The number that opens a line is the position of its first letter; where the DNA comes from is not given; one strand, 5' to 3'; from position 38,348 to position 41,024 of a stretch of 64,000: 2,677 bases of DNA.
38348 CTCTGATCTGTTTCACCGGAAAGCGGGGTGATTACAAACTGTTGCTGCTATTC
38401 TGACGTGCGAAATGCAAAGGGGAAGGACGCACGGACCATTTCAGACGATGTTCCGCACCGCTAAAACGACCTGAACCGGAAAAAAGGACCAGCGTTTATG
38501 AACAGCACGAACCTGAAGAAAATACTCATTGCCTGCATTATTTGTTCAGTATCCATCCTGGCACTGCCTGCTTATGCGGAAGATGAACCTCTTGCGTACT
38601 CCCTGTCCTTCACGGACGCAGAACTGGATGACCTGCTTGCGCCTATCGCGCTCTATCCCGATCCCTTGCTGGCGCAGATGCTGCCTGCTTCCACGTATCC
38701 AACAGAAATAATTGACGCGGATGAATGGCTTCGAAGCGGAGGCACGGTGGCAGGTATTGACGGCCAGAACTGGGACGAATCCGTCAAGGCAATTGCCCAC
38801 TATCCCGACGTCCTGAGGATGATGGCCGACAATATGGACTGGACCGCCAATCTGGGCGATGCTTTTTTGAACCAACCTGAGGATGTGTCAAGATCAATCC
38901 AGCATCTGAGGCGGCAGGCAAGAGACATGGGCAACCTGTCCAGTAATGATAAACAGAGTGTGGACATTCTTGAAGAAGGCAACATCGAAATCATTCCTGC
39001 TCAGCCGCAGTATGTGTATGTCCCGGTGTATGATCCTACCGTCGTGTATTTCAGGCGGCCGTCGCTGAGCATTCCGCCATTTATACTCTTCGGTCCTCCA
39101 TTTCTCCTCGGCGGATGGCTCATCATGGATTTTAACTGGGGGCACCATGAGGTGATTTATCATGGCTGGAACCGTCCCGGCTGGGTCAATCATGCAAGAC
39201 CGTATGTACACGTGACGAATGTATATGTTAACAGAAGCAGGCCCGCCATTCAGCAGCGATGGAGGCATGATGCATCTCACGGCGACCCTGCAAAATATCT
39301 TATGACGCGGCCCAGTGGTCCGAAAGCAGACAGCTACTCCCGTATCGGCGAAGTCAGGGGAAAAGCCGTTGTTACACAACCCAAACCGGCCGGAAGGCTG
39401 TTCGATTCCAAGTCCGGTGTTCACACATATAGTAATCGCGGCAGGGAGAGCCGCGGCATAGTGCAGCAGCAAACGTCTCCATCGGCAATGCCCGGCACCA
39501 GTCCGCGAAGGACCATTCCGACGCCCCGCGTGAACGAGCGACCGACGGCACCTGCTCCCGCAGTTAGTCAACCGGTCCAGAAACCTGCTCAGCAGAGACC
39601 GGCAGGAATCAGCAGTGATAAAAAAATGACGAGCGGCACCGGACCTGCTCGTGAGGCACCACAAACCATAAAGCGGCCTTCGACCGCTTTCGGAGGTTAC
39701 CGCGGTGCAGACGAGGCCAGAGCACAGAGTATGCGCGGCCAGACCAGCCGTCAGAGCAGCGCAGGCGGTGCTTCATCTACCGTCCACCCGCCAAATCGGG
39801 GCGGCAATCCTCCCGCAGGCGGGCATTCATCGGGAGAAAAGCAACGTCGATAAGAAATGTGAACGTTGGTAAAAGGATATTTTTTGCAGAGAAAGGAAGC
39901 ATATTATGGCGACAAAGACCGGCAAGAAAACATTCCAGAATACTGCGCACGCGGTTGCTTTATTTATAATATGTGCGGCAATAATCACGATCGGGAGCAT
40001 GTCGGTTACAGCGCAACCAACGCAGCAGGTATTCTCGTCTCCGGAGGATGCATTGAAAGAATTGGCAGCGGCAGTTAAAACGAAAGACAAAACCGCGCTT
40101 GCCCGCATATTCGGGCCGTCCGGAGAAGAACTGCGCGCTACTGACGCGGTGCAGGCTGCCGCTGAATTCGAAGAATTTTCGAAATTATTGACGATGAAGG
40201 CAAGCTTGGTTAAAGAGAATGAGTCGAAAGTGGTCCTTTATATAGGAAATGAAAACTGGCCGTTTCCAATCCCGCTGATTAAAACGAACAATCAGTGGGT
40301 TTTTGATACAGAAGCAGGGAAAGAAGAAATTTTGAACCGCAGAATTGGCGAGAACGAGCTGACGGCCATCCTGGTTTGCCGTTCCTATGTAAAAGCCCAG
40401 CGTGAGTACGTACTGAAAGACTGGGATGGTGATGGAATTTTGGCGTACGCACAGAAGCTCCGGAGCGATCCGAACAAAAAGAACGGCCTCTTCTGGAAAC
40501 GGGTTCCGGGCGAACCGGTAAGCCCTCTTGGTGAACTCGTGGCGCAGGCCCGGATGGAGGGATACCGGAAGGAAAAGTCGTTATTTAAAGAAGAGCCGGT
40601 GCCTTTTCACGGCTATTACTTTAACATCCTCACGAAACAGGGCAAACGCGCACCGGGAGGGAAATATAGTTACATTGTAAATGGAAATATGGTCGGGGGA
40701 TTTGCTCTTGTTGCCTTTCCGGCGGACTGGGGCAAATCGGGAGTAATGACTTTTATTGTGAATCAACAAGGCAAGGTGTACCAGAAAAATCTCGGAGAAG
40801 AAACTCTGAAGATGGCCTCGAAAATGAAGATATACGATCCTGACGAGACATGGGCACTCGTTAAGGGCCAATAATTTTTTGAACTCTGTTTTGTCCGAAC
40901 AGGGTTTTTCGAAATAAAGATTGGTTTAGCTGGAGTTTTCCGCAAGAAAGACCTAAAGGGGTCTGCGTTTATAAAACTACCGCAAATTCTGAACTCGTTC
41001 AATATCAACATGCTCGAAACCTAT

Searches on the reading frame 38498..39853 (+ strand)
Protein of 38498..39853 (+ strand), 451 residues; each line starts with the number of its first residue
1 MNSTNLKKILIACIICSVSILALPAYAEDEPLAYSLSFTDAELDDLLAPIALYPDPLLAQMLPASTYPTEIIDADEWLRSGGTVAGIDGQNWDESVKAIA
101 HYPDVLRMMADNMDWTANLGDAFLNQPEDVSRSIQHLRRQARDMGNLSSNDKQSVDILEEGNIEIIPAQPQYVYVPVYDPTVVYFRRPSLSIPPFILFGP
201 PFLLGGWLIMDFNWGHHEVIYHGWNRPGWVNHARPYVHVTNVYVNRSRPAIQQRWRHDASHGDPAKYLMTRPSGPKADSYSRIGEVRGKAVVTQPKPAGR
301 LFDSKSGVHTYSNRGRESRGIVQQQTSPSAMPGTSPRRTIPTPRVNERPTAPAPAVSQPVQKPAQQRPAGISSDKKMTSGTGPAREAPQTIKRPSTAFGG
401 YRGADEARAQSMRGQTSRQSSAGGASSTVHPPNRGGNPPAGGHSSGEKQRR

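Call 65: search_protein_families(library=pfam, proteins=[window:38498-39853:+], max_evalue=0.00001)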
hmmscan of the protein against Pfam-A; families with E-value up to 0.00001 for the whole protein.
window:38498-39853:+ (451 aa): 1 family
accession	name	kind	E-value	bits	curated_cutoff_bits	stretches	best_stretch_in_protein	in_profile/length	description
PF11737.13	DUF3300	-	1.9e-54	185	25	1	40-257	2-227/227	Protein of unknown function (DUF3300)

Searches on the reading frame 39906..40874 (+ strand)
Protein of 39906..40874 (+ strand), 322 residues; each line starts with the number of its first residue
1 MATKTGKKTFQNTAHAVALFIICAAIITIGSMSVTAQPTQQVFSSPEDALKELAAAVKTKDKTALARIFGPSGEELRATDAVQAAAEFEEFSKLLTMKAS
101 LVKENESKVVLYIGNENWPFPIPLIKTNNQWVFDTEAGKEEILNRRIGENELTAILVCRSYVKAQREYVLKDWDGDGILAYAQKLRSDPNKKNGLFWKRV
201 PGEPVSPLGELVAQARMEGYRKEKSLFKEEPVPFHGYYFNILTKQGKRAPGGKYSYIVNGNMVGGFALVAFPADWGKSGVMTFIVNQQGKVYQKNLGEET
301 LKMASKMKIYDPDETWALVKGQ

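Call 65: search_protein_families(library=pfam, proteins=[window:39906-40874:+], max_evalue=0.00001)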
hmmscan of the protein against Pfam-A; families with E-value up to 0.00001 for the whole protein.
window:39906-40874:+ (322 aa): 1 family
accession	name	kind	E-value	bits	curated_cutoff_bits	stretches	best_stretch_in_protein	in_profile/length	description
PF11453.13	DUF2950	-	7.7e-109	363.5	20.2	1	40-318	1-273/274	Protein of unknown function (DUF2950)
